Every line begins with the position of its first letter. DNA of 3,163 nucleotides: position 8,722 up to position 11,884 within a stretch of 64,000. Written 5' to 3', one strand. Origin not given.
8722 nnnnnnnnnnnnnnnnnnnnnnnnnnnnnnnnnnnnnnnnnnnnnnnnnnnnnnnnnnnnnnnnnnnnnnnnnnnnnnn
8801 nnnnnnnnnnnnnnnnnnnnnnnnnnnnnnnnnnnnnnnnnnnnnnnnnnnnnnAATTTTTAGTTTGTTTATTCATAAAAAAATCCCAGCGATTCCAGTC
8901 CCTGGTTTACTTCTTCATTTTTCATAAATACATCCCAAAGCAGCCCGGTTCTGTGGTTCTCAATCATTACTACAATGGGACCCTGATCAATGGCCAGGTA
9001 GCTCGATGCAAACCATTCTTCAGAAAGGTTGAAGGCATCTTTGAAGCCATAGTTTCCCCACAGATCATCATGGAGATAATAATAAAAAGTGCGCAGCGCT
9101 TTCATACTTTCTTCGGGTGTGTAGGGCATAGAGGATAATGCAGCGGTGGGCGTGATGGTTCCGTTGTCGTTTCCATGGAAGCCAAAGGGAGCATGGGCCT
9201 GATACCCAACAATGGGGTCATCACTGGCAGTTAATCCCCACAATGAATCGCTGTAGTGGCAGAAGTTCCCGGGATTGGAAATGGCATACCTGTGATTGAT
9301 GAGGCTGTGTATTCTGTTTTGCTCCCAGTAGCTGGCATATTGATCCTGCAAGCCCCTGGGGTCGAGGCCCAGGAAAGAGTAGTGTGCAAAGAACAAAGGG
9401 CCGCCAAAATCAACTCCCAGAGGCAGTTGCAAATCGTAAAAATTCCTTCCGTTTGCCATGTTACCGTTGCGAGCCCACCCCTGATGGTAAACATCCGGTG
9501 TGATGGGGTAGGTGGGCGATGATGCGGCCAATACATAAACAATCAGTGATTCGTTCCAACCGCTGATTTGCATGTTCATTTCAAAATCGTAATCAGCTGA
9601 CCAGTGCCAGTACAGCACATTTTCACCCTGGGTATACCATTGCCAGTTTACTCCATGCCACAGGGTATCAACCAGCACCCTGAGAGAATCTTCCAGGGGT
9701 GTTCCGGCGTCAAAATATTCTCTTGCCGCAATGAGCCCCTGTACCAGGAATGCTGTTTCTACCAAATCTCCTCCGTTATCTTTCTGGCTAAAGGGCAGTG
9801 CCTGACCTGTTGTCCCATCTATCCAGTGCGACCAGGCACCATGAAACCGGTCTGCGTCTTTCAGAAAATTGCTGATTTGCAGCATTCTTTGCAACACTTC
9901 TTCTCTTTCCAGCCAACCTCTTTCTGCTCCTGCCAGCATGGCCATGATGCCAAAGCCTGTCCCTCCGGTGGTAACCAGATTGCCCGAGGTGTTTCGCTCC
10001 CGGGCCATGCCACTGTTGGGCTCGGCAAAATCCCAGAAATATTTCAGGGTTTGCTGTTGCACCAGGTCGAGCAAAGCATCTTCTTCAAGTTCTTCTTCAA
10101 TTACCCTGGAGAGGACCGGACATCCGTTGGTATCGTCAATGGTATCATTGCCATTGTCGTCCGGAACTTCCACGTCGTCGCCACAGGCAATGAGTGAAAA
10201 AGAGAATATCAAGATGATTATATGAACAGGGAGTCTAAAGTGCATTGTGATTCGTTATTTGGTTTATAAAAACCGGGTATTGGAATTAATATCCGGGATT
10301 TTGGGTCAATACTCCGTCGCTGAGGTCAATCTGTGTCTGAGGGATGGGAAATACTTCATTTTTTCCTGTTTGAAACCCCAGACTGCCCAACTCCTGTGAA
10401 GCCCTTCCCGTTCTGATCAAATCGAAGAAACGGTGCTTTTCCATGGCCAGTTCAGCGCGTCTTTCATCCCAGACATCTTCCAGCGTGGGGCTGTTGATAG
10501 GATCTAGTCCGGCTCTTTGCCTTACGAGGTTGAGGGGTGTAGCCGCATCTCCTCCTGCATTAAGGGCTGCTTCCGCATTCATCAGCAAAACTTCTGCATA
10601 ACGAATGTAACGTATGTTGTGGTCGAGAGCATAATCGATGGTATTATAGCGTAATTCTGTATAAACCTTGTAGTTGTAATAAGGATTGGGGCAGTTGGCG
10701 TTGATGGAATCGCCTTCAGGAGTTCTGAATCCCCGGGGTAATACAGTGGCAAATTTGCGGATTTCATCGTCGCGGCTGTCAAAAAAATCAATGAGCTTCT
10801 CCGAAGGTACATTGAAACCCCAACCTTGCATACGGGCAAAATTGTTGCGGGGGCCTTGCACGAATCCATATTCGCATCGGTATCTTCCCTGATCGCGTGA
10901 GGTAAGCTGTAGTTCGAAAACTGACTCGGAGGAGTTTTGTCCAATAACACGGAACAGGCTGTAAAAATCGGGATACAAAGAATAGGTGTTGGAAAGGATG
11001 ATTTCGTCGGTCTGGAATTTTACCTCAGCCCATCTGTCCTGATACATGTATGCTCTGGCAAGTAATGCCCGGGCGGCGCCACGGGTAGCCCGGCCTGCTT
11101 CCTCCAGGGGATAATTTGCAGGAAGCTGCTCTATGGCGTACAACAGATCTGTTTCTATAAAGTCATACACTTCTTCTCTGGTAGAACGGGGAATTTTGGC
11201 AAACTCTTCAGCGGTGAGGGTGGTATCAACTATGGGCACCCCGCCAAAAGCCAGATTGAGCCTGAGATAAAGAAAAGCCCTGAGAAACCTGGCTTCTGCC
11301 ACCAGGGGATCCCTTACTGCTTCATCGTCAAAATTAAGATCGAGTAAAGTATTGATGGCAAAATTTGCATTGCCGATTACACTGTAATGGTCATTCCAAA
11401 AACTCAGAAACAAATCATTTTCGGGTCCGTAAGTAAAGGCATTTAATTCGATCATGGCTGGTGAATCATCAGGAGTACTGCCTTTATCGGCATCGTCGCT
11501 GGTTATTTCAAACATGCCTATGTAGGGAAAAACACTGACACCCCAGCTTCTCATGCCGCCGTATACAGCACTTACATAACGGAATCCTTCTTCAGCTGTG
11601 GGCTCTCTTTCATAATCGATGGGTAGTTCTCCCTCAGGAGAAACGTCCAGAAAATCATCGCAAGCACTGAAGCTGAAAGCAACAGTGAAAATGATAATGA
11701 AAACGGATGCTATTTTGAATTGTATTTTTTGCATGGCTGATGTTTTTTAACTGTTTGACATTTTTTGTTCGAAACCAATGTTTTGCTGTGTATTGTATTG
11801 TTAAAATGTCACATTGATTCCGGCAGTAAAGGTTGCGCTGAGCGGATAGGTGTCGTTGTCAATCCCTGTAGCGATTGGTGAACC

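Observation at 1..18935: A SusC/SusD locus built around EEP phosphoesterase-fold proteins and two GH144-like lipoproteins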

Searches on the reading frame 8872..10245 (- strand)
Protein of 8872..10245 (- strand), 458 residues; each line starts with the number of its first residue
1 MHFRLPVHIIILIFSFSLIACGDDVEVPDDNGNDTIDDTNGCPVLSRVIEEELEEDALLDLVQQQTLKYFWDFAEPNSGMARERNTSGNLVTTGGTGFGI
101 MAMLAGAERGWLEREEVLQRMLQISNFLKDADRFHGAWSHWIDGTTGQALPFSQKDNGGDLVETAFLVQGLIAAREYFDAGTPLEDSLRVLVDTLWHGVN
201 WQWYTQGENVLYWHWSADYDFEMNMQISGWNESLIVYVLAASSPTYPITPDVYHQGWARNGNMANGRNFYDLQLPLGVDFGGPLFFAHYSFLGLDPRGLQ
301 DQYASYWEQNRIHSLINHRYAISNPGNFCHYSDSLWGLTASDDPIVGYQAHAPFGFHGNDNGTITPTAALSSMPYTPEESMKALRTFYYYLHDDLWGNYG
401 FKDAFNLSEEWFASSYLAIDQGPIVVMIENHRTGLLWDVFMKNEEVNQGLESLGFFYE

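Call 6: search_protein_families(library=pfam, proteins=[window:8872-10245:-], max_evalue=0.01)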
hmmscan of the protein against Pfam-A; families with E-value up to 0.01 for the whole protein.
window:8872-10245:- (458 aa): 1 family
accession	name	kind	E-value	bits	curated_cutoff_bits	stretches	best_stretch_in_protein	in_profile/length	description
PF10091.15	Glycoamylase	-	8.1e-78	261.4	27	1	225-443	2-220/221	Putative glucoamylase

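Call 7: search_protein_families(library=ncbifam, proteins=[window:8872-10245:-], max_evalue=0.001)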
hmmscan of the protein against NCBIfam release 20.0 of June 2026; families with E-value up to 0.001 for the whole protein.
window:8872-10245:- (458 aa): 0 families

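Call 8: search_solved_structures(query=window:8872-10245:-, max_evalue=0.01, show_alignments=1)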
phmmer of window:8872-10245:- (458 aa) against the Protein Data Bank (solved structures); distinct sequences matched with E-value up to 0.01: 7.
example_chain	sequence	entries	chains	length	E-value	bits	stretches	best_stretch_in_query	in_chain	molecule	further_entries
4gl3_A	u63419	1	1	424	1.4e-158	531.9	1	46-455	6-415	putative glucoamylase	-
5gzk_A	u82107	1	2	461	3.3e-144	484.5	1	53-455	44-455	Uncharacterized protein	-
5gzh_A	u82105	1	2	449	4e-144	484.2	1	53-455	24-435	Endo-beta-1,2-glucanase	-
3eu8_A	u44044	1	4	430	3.8e-135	454.6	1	52-455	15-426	putative glucoamylase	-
4qt9_A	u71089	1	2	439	1.4e-131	442.8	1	51-455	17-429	putative glucoamylase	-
5z06_A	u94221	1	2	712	6.9e-128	430.7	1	52-453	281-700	BDI_3064 protein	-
8xul_A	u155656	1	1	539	5.7e-51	177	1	60-455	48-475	XCC2207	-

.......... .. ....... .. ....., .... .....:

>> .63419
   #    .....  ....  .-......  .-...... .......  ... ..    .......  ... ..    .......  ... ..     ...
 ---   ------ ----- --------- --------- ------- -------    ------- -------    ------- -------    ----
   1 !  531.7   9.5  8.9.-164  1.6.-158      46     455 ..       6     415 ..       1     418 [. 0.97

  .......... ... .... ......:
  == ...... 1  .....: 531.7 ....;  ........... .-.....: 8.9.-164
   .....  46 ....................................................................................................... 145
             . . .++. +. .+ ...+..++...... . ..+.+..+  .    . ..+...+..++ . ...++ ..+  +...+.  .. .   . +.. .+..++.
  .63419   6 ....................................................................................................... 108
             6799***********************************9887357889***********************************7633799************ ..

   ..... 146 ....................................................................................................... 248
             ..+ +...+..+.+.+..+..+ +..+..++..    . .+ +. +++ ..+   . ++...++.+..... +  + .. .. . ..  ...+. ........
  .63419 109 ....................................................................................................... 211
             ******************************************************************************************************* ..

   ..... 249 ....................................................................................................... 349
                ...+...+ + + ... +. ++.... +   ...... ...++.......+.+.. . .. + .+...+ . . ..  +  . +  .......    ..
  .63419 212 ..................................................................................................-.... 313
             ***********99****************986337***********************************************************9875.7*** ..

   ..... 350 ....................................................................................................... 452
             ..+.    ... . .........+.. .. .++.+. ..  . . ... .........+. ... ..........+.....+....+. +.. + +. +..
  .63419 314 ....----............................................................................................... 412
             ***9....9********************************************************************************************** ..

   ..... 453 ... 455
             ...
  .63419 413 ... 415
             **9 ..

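Call 38: find_related_loci(query=window:8872-10245:-, collection=metagenome_contigs, flank=10000)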
Query window:8872-10245:- (458 aa) in metagenome_contigs; peptide patterns used: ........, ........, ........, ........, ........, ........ (x = any residue, [..] = any of these).
600 stretches matched a pattern (row limit reached: there are more); 591 encode a relative of the query (tblastn E <= 1e-3); the best 80 are kept; 80 distinct loci.
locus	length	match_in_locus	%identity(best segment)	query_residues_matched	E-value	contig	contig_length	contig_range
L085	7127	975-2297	85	20-458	0e+0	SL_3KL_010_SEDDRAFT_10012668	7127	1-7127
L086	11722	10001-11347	74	3-458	0e+0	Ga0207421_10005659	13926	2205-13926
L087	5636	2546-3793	77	42-458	0e+0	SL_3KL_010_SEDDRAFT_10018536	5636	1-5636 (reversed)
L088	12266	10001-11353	74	7-458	0e+0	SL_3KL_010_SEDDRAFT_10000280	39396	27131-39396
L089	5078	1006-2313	72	19-458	0e+0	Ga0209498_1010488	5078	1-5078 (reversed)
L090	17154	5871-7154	67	24-457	0e+0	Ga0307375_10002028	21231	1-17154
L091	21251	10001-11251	69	40-457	0e+0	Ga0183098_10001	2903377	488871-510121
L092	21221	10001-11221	71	51-457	0e+0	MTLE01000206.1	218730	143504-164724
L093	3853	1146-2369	62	36-455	0e+0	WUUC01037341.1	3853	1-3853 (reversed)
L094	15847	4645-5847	65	53-457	1e-176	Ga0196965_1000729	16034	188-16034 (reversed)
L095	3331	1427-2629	64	53-457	0e+0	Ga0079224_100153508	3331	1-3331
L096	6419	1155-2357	64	53-457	7e-177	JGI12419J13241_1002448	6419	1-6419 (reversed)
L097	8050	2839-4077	61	45-457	6e-175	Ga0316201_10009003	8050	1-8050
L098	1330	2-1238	77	47-458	0e+0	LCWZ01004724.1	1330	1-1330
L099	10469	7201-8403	64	53-457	1e-174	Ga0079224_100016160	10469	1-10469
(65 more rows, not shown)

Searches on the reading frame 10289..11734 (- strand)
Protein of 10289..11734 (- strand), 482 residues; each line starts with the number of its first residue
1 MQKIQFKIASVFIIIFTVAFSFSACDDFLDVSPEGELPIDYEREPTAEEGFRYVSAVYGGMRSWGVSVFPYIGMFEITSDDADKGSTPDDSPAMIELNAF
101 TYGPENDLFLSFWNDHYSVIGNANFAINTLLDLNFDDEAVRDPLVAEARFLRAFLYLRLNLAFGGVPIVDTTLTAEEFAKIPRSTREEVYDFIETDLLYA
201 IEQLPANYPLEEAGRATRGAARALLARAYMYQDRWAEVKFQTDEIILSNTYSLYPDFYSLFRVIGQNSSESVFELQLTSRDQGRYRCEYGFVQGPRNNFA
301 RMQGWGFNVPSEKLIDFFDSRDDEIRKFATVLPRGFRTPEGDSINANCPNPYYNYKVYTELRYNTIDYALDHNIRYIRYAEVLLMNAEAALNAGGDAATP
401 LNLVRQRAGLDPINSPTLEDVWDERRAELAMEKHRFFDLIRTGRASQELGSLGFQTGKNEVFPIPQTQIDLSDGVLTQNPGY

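Call 6: search_protein_families(library=pfam, proteins=[window:10289-11734:-], max_evalue=0.01)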
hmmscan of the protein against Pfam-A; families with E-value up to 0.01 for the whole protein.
window:10289-11734:- (482 aa): 3 families
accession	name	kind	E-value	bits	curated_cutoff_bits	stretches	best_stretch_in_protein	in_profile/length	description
PF07980.17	SusD_RagB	-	2.8e-29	103.2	23.1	1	270-482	2-297/297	SusD family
PF14322.12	SusD-like_3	-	1.1e-24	88.1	27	1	101-229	66-190/191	Starch-binding associating with outer membrane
PF12771.13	SusD-like_2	-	0.0015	17.9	27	0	106-204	54-150/415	Starch-binding associating with outer membrane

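Call 7: search_protein_families(library=ncbifam, proteins=[window:10289-11734:-], max_evalue=0.001)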
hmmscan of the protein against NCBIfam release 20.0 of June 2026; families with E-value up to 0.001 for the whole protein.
window:10289-11734:- (482 aa): 2 families
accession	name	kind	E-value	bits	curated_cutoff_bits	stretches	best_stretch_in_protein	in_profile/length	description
NF033071.0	SusD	exception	1.2e-17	63.4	725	2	370-482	435-558/558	starch-binding outer membrane lipoprotein SusD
NF033072.0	NanU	exception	1.7e-07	30.7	425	0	107-210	97-204/521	SusD family outer membrane lipoprotein NanU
